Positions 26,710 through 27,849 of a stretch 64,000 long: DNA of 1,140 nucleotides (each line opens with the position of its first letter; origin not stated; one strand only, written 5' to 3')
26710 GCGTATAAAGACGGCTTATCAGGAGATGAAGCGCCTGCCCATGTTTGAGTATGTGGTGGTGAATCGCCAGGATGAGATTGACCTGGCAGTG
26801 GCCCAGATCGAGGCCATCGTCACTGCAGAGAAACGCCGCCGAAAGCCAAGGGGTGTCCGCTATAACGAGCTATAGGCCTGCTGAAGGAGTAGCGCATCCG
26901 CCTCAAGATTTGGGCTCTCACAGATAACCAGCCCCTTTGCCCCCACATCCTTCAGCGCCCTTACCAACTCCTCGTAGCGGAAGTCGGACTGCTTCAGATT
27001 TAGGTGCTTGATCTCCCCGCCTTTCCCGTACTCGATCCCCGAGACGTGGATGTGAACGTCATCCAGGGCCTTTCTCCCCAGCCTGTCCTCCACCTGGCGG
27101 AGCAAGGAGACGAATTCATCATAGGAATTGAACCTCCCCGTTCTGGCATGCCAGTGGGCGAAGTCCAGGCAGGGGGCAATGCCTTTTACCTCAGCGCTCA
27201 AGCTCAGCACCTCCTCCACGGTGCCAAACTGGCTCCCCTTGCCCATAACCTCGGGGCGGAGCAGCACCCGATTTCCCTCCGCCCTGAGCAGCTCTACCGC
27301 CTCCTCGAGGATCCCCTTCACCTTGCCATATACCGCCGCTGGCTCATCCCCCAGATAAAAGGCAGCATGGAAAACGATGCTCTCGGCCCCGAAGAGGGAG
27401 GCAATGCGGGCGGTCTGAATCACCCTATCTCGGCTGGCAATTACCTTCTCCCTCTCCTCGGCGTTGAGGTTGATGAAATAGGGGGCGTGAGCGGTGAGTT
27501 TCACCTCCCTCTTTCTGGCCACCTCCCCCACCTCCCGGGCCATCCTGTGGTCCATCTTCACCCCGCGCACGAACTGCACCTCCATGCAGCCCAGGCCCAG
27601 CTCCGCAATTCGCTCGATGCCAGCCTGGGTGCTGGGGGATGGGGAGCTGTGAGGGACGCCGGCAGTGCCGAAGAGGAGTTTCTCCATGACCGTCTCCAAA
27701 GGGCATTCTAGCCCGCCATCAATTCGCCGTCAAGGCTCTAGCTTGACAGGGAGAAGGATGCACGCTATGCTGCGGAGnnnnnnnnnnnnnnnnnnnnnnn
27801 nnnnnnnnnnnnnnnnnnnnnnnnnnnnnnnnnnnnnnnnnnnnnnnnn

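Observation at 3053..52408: Recurrent pattern: lower-GC genes inserted seamlessly (ATGA or 16-nt junctions) into housekeeping operons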

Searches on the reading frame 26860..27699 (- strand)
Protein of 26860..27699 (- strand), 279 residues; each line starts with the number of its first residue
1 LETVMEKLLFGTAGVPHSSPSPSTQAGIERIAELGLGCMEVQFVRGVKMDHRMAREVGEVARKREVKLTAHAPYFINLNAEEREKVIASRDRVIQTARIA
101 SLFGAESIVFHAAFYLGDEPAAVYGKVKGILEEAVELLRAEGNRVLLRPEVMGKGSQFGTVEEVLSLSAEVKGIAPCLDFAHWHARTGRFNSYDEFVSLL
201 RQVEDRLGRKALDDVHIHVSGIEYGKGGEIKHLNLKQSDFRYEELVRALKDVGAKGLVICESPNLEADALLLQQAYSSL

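Call 101: search_protein_families(library=pfam, proteins=[window:26860-27699:-], max_evalue=0.001)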
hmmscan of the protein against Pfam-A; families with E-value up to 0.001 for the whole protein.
window:26860-27699:- (279 aa): 1 family
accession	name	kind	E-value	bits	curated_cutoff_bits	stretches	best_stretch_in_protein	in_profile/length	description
PF01261.30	AP_endonuc_2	-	1.3e-32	113.9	31.1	1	29-265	2-232/249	Xylose isomerase-like TIM barrel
